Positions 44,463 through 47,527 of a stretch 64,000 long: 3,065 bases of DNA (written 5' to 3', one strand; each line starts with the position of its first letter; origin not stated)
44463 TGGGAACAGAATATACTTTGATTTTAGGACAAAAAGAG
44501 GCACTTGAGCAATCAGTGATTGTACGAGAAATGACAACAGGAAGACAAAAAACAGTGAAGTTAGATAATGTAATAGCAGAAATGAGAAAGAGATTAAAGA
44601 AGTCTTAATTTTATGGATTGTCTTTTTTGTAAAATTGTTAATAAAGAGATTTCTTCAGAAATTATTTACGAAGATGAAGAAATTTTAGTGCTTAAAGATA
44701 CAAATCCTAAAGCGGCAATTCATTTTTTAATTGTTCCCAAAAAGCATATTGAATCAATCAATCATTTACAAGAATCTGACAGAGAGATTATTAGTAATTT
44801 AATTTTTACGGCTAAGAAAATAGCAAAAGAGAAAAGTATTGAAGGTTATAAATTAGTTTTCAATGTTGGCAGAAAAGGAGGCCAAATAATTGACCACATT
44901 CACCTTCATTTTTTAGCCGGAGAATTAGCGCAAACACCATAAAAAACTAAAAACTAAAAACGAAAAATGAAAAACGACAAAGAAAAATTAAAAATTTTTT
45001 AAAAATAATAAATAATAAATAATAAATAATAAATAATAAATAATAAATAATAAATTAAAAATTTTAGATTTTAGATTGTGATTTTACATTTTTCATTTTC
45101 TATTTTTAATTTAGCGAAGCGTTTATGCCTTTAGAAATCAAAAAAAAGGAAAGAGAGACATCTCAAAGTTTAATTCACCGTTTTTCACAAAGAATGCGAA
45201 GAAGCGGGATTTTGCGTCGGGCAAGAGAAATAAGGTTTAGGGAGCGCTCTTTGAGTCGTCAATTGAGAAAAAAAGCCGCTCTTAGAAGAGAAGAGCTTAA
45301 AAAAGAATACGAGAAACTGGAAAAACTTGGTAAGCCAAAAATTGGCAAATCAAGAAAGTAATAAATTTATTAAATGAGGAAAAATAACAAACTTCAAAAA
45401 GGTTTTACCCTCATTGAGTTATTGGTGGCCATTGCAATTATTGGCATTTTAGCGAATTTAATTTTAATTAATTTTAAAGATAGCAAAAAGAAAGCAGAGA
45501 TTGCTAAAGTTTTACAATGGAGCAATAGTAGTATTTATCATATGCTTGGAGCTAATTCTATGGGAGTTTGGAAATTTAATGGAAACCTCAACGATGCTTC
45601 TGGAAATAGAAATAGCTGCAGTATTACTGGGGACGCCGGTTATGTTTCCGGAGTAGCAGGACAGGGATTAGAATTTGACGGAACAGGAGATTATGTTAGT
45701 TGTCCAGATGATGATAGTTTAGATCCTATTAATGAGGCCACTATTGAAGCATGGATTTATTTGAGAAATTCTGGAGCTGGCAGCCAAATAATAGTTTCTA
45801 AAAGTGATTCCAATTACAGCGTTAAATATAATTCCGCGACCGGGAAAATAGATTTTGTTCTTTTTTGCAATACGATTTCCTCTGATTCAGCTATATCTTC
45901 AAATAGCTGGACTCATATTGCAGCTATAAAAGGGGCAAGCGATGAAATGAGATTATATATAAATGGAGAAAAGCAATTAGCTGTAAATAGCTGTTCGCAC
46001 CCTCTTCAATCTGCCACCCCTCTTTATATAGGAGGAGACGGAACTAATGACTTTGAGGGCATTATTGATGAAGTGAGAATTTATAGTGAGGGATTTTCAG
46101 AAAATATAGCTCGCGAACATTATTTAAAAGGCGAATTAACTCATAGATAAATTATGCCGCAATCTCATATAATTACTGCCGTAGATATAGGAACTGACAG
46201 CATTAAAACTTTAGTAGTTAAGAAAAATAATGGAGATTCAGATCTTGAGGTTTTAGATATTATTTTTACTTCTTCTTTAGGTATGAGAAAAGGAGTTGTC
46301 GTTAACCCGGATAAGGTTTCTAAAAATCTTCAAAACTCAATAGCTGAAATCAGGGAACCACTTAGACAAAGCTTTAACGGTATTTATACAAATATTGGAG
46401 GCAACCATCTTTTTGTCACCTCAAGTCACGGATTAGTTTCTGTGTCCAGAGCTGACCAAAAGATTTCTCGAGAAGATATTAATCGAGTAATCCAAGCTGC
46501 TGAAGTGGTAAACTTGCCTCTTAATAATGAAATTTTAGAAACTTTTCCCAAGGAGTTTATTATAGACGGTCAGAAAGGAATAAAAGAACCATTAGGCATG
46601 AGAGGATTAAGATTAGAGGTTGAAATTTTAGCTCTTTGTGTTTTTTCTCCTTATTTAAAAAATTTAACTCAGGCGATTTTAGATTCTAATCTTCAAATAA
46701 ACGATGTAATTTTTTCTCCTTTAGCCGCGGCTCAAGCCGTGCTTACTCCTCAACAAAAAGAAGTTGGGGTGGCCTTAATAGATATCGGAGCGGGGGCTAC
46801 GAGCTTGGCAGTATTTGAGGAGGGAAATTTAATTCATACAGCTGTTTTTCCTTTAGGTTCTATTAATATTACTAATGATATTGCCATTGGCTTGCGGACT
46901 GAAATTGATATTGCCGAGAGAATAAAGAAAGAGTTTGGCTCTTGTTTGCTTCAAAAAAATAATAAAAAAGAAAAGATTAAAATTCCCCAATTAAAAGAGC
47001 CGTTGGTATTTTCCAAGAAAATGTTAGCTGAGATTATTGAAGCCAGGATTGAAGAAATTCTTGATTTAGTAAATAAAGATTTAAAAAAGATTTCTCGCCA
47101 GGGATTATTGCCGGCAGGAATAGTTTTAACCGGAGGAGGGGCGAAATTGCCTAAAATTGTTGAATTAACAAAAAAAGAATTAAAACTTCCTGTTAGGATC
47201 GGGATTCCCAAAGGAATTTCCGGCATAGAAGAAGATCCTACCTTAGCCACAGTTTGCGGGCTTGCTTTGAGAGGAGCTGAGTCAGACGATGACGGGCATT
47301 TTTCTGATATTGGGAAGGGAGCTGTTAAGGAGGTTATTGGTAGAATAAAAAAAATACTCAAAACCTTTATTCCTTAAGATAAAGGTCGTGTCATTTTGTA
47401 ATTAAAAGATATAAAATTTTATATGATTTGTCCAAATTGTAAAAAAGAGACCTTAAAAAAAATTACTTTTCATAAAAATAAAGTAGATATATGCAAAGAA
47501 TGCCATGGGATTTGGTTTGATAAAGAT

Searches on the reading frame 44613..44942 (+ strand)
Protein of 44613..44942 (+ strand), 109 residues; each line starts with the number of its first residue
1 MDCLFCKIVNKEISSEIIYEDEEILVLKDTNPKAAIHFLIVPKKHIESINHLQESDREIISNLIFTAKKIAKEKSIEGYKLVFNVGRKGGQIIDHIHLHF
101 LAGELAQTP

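Call 4: search_protein_families(library=pfam, proteins=[window:44613-44942:+], max_evalue=0.01)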
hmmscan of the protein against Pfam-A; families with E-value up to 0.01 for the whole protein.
window:44613-44942:+ (109 aa): 2 families
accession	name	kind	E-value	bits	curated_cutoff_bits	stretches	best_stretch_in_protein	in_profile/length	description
PF11969.13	DcpS_C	-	3.1e-28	99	24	1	3-102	2-101/114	Scavenger mRNA decapping enzyme C-term binding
PF01230.28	HIT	-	1e-21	77.8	21.5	1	10-103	1-95/98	HIT domain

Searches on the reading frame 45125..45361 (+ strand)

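Call 4: search_protein_families(library=pfam, proteins=[window:45125-45361:+], max_evalue=0.01)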
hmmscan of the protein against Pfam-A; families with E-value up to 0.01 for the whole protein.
window:45125-45361:+ (78 aa): 0 families

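Call 75: search_protein_families(library=pfam, proteins=[window:45125-45361:+], max_evalue=5)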
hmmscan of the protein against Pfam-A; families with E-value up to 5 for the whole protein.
window:45125-45361:+ (78 aa): 1 family
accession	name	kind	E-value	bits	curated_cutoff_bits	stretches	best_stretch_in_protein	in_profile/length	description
PF02650.20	HTH_WhiA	-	0.38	11.6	27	1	41-76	36-71/84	WhiA C-terminal HTH domain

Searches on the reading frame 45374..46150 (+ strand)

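Call 4: search_protein_families(library=pfam, proteins=[window:45374-46150:+], max_evalue=0.01)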
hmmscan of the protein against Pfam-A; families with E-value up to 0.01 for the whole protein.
window:45374-46150:+ (258 aa): 3 families
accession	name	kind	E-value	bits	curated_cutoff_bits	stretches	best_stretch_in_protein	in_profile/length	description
PF13385.13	Laminin_G_3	-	7.2e-26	91.6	27.6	1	102-240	1-144/151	Concanavalin A-like lectin/glucanases superfamily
PF07963.17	N_methyl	-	2.2e-09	36.9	21.2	1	6-27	2-23/27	Prokaryotic N-terminal methylation motif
PF07953.20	Toxin_R_bind_N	-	6.6e-06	26.4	23.8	1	69-200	1-147/191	Clostridium neurotoxin, N-terminal receptor binding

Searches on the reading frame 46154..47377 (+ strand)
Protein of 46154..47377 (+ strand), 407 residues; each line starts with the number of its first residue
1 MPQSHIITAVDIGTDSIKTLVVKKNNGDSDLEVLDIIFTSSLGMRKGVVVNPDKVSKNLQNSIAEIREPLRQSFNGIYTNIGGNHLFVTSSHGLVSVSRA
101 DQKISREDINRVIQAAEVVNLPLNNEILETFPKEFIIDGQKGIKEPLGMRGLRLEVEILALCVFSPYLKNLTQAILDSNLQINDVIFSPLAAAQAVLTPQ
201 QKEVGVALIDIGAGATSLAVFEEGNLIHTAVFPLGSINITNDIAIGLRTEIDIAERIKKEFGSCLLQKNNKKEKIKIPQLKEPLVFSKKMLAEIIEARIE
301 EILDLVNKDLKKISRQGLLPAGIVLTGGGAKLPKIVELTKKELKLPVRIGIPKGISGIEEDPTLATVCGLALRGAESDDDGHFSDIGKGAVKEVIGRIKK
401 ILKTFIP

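Call 3: search_protein_families(library=pfam, proteins=[window:46154-47377:+], max_evalue=0.01)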
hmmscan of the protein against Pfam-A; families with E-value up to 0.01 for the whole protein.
window:46154-47377:+ (407 aa): 5 families
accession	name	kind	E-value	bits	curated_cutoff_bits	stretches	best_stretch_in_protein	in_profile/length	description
PF14450.12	FtsA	-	3.8e-34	118.2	31.8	1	207-369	1-127/127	Cell division protein FtsA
PF02491.25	SHS2_FTSA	-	6.2e-23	81.4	25.4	1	83-159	1-76/79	SHS2 domain inserted in FTSA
PF06723.19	MreB_Mbl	-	1.5e-13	50.7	27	1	185-350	126-304/327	MreB/Mbl protein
PF11104.14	PilM_2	-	1.7e-09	37.5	27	1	194-260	170-236/340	Type IV pilus assembly protein PilM;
PF06277.17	EutA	-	9.9e-06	25.1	27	1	198-331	137-266/475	Ethanolamine utilisation protein EutA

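Call 11: find_encoding_contigs(protein=window:46154-47377:+, flank=10000, max_places=10)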
Protein window:46154-47377:+ (407 aa): 4 contigs read that carry it; 2 places shown.
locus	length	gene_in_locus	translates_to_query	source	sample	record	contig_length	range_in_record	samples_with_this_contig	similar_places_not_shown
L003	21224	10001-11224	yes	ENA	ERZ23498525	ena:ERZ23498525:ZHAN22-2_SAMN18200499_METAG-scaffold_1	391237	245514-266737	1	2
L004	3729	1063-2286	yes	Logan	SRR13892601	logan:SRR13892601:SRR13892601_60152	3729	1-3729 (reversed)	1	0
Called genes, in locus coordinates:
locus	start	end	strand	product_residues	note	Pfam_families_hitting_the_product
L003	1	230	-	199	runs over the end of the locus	PF01558:POR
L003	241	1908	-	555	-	PF01855:POR_N, PF02775:TPP_enzyme_C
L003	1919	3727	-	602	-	PF13522:GATase_6, PF13537:GATase_7, PF01380:SIS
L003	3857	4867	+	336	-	PF02885:Glycos_trans_3N, PF00591:Glycos_transf_3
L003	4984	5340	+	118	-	-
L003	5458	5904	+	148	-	-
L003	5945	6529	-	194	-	PF01195:Pept_tRNA_hydro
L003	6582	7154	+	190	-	PF10502:Peptidase_S26, PF00717:Peptidase_S24 (faint)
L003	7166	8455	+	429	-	PF13393:tRNA-synt_His, PF00587:tRNA-synt_2b, PF03129:HGTP_anticodon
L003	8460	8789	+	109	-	PF11969:DcpS_C, PF01230:HIT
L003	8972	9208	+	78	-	-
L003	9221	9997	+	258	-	PF07963:N_methyl, PF13385:Laminin_G_3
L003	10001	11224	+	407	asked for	PF11104:PilM_2 (faint), PF02491:SHS2_FTSA, PF06723:MreB_Mbl, PF06277:EutA (weak), PF14450:FtsA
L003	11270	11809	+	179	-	PF13453:Zn_ribbon_TFIIB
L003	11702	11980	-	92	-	-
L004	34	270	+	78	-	-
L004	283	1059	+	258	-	PF07963:N_methyl, PF13385:Laminin_G_3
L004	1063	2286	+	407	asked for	PF11104:PilM_2 (faint), PF02491:SHS2_FTSA, PF06723:MreB_Mbl, PF06277:EutA (weak), PF14450:FtsA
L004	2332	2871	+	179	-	PF13453:Zn_ribbon_TFIIB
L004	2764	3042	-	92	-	-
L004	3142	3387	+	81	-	PF15919:HicB_lk_antitox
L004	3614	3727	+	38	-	?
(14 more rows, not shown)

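Call 13: find_related_loci(query=window:46154-47377:+, collection=metagenome_contigs, flank=10000)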
Query window:46154-47377:+ (407 aa) in metagenome_contigs; peptide patterns used: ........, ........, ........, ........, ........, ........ (x = any residue, [..] = any of these).
600 stretches matched a pattern (row limit reached: there are more); 68 encode a relative of the query (tblastn E <= 1e-3); 68 distinct loci.
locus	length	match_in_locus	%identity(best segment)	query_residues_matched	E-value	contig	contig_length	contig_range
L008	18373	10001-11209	85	1-407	0e+0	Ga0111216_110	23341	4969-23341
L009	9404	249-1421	79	1-389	0e+0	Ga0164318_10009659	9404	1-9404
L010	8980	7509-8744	60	1-407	6e-156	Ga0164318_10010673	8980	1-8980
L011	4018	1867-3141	61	1-407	5e-161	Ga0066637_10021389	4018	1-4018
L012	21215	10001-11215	57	1-407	3e-149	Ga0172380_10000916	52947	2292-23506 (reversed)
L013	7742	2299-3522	59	1-407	3e-148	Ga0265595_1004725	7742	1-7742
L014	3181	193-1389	59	1-407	6e-152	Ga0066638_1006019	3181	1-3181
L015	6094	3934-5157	57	1-407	8e-146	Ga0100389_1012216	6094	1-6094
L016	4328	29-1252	57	1-407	2e-148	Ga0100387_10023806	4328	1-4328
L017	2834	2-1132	60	17-384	2e-152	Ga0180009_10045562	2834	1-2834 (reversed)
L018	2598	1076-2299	57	1-407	3e-153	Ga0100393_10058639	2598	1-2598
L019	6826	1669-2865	57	1-407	4e-145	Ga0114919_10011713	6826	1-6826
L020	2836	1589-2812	57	1-407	3e-152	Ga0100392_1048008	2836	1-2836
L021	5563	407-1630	57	1-407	2e-145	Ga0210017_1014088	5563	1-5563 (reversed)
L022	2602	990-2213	57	1-407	2e-151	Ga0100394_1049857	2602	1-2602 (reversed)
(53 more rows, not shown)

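Call 22: search_protein_families(library=pfam, proteins=[L008:11255-11524:+, L008:11777-12460:+, L008:12753-12986:+, L011:3224-3799:+], max_evalue=0.05)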
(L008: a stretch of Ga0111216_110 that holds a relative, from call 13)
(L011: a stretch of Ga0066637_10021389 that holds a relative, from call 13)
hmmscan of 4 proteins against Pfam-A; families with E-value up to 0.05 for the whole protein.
L008:11255-11524:+ (89 aa): 0 families

L008:11777-12460:+ (227 aa): 1 family
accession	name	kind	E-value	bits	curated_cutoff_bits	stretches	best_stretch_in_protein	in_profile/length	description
PF18933.6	PsbP_2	-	5e-05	23.8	27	1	60-109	38-88/184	PsbP-like protein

L008:12753-12986:+ (77 aa): 1 family
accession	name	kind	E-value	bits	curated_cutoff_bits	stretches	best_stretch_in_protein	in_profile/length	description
PF07927.17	HicA_toxin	-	3.6e-18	65.8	27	1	10-65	2-58/58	HicA toxin of bacterial toxin-antitoxin,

L011:3224-3799:+ (191 aa): 2 families
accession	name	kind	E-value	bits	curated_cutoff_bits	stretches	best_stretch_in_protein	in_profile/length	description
PF18933.6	PsbP_2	-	2.8e-05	24.6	27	1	15-76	4-63/184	PsbP-like protein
PF09418.16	DUF2009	-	0.03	13.8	25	1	25-66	348-389/455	Non-canonical E2 ubiquitin-conjugating enzyme, DUF2009 family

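Call 40: search_protein_families(library=ncbifam, proteins=[L008:11255-11524:+], max_evalue=0.01)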
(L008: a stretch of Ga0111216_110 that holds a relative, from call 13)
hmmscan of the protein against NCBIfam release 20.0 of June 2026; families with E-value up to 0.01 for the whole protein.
L008:11255-11524:+ (89 aa): 0 families

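Call 68: find_homologous_proteins(query=window:46154-47377:+, max_evalue=1e-100)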
Query window:46154-47377:+ (407 aa): 2092 proteins with E <= 1e-100 among 8000 candidates; the best 120 are listed.
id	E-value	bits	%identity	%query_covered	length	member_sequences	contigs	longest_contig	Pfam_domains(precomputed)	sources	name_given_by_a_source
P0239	3.7e-255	864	100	100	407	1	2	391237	PF02491.26,PF06723.20,PF14450.13,PF11104.15,PF06277.18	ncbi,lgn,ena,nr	ncbi:cell division protein FtsA [Candidatus Parcubacteria bacterium]|nr:cell division protein FtsA [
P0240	2.8e-216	736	85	100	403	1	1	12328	PF02491.26,PF06723.20,PF14450.13,PF11104.15,PF06277.18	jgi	-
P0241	2.7e-195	667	79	96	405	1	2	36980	PF02491.26,PF06723.20,PF14450.13,PF21522.4,PF11104.15,PF06277.18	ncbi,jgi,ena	-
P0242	1.4e-189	648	74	100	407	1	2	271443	PF02491.26,PF06723.20,PF14450.13,PF11104.15,PF06277.18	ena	-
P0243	3.5e-158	545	65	100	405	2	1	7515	PF02491.26,PF06723.20,PF14450.13,PF11104.15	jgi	-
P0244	3.8e-156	538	64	100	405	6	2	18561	PF02491.26,PF06723.20,PF14450.13,PF11104.15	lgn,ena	-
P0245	1.7e-155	536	65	100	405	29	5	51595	PF02491.26,PF06723.20,PF14450.13,PF11104.15,PF06277.18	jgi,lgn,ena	-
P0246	8.7e-155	534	65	95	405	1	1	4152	PF02491.26,PF06723.20,PF14450.13,PF11104.15,PF06277.18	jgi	-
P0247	6.2e-153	527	64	100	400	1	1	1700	PF02491.26,PF06723.20,PF14450.13,PF11104.15,PF06277.18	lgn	-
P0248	7.0e-153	527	63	100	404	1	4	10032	PF02491.26,PF06723.20,PF14450.13,PF11104.15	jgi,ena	-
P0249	9.0e-153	527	64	96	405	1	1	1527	PF02491.26,PF06723.20,PF14450.13,PF11104.15,PF06277.18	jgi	-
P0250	9.3e-153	527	62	100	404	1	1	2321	PF02491.26,PF06723.20,PF14450.13,PF11104.15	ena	-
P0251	2.4e-152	526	61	100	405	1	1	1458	PF02491.26,PF06723.20,PF14450.13,PF11104.15,PF06277.18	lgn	-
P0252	2.0e-151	523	61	100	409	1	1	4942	PF02491.26,PF06723.20,PF14450.13,PF11104.15,PF06277.18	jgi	jgi:cell division protein FtsA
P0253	3.6e-150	518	62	100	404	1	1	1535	PF02491.26,PF06723.20,PF14450.13,PF11104.15,PF06277.18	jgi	-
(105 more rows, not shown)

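Call 69: find_encoding_contigs(protein=P0242, flank=8000, max_places=3)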
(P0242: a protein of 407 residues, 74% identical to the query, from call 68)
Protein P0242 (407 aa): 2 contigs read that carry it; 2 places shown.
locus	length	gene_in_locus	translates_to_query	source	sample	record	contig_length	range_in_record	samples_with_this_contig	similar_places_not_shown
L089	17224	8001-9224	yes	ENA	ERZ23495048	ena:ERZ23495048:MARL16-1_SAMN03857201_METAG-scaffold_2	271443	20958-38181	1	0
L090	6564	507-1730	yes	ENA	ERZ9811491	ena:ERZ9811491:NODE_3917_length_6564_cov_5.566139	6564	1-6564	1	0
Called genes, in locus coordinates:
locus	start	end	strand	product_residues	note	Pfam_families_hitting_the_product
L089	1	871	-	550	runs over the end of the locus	PF01855:POR_N, PF02775:TPP_enzyme_C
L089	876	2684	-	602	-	PF13230:GATase_4 (weak), PF13522:GATase_6, PF13537:GATase_7, PF01380:SIS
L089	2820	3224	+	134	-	-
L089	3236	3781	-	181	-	PF01195:Pept_tRNA_hydro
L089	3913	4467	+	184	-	PF10502:Peptidase_S26, PF00717:Peptidase_S24 (weak)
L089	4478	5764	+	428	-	PF00152:tRNA-synt_2 (faint), PF13393:tRNA-synt_His, PF00587:tRNA-synt_2b, PF03129:HGTP_anticodon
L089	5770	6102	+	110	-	PF11969:DcpS_C, PF01230:HIT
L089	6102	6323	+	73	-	-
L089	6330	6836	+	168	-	PF09424:YqeY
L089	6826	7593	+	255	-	PF07963:N_methyl, PF13385:Laminin_G_3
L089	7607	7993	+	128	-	PF02130:YbeY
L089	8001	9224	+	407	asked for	PF11104:PilM_2 (faint), PF02491:SHS2_FTSA, PF06723:MreB_Mbl, PF06277:EutA (weak), PF14450:FtsA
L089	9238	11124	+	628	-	-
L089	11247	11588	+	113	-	-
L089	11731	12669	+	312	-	PF00091:Tubulin, PF12327:FtsZ_C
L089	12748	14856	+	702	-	PF03477:ATP-cone, PF13597:NRDD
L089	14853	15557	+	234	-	PF13353:Fer4_12, PF04055:Radical_SAM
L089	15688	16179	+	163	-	-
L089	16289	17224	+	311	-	PF00480:ROK (faint), PF01869:BcrAD_BadFG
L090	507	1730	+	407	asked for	PF11104:PilM_2 (faint), PF02491:SHS2_FTSA, PF06723:MreB_Mbl, PF06277:EutA (weak), PF14450:FtsA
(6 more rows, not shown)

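Call 70: find_encoding_contigs(protein=P0245, flank=8000, max_places=4)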
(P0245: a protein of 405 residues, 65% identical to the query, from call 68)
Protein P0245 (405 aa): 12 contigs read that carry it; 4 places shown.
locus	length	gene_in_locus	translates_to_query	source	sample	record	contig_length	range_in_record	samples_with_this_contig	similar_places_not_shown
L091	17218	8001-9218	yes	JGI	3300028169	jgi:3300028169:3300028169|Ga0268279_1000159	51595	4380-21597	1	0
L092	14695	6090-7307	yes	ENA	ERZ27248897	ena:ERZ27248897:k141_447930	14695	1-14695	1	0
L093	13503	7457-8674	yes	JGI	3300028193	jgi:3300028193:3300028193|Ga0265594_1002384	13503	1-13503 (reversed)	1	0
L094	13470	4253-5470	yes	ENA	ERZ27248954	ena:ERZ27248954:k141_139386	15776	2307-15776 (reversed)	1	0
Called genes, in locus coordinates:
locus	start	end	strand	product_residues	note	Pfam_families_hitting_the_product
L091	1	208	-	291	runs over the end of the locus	PF02481:DNA_processg_A, PF17782:WHD_DprA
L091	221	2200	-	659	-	PF17757:UvrB_inter, PF02559:CarD_TRCF_RID, PF00176:SNF2-rel_dom (weak), PF00270:DEAD, PF04851:ResIII, PF00271:Helicase_C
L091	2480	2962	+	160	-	PF00990:GGDEF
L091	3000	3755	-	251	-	PF01195:Pept_tRNA_hydro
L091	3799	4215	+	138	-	PF10502:Peptidase_S26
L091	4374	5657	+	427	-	PF13393:tRNA-synt_His, PF00587:tRNA-synt_2b, PF13393:tRNA-synt_His, PF03129:HGTP_anticodon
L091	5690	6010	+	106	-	PF11969:DcpS_C, PF01230:HIT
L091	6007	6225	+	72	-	-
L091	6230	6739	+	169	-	PF09424:YqeY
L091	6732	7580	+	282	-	PF13517:FG-GAP_3 (faint)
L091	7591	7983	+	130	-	PF02130:YbeY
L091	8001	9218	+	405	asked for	PF11104:PilM_2 (faint), PF02491:SHS2_FTSA, PF06277:EutA (weak), PF06723:MreB_Mbl, PF14450:FtsA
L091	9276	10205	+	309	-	PF00091:Tubulin, PF12327:FtsZ_C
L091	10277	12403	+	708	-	PF03477:ATP-cone, PF13597:NRDD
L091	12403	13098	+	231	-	PF13353:Fer4_12, PF04055:Radical_SAM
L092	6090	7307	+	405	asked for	PF11104:PilM_2 (faint), PF02491:SHS2_FTSA, PF06277:EutA (weak), PF06723:MreB_Mbl, PF14450:FtsA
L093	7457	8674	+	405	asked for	PF11104:PilM_2 (faint), PF02491:SHS2_FTSA, PF06277:EutA (weak), PF06723:MreB_Mbl, PF14450:FtsA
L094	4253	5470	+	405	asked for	PF11104:PilM_2 (faint), PF02491:SHS2_FTSA, PF06277:EutA (weak), PF06723:MreB_Mbl, PF14450:FtsA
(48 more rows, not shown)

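Call 71: find_encoding_contigs(protein=P0244, flank=8000, max_places=3)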
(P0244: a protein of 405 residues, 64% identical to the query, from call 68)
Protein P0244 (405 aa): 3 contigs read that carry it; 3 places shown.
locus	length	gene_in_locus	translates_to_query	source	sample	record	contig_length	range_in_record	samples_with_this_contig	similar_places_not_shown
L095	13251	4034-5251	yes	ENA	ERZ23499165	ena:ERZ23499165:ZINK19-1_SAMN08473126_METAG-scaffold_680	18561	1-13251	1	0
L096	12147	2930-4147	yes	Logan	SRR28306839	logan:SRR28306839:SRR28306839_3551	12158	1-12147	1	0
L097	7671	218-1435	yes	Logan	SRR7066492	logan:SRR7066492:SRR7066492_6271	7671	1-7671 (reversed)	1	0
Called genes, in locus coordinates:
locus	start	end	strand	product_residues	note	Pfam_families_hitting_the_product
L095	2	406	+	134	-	?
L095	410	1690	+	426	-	PF13393:tRNA-synt_His, PF00587:tRNA-synt_2b, PF13393:tRNA-synt_His, PF03129:HGTP_anticodon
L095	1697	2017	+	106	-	PF11969:DcpS_C, PF01230:HIT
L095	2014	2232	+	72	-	-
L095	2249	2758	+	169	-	PF09424:YqeY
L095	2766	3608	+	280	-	PF01839:FG-GAP (faint), PF13517:FG-GAP_3 (faint)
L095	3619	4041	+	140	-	PF02130:YbeY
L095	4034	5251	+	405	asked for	PF11104:PilM_2 (faint), PF02491:SHS2_FTSA, PF06723:MreB_Mbl, PF14450:FtsA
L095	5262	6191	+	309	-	PF00091:Tubulin, PF12327:FtsZ_C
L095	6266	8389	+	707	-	PF03477:ATP-cone, PF13597:NRDD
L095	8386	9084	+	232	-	PF13353:Fer4_12, PF04055:Radical_SAM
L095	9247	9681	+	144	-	PF13567:DUF4131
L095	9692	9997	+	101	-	PF03772:Competence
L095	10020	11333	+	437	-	PF22053:DUF6938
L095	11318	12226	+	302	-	-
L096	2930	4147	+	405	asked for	PF11104:PilM_2 (faint), PF02491:SHS2_FTSA, PF06723:MreB_Mbl, PF14450:FtsA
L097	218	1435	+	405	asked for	PF11104:PilM_2 (faint), PF02491:SHS2_FTSA, PF06723:MreB_Mbl, PF14450:FtsA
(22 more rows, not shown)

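Call 75: search_protein_families(library=pfam, proteins=[L008:11255-11524:+, L008:11496-11588:+, L089:11247-11588:+], max_evalue=5)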
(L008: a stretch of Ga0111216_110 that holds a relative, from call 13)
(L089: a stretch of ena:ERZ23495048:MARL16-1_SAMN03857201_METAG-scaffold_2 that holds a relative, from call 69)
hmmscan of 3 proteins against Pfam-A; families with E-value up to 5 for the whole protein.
L008:11255-11524:+ (89 aa): 0 families

L008:11496-11588:+ (30 aa): 0 families

L089:11247-11588:+ (113 aa): 2 families
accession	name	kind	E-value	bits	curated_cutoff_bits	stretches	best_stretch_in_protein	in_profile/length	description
PF09797.15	NatB_MDM20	-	0.55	9.6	27.6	1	65-90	230-255/379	N-acetyltransferase B complex (NatB) non catalytic subunit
PF09788.14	Tmemb_55A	-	2.3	7.8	30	1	3-56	177-231/248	Transmembrane protein 55A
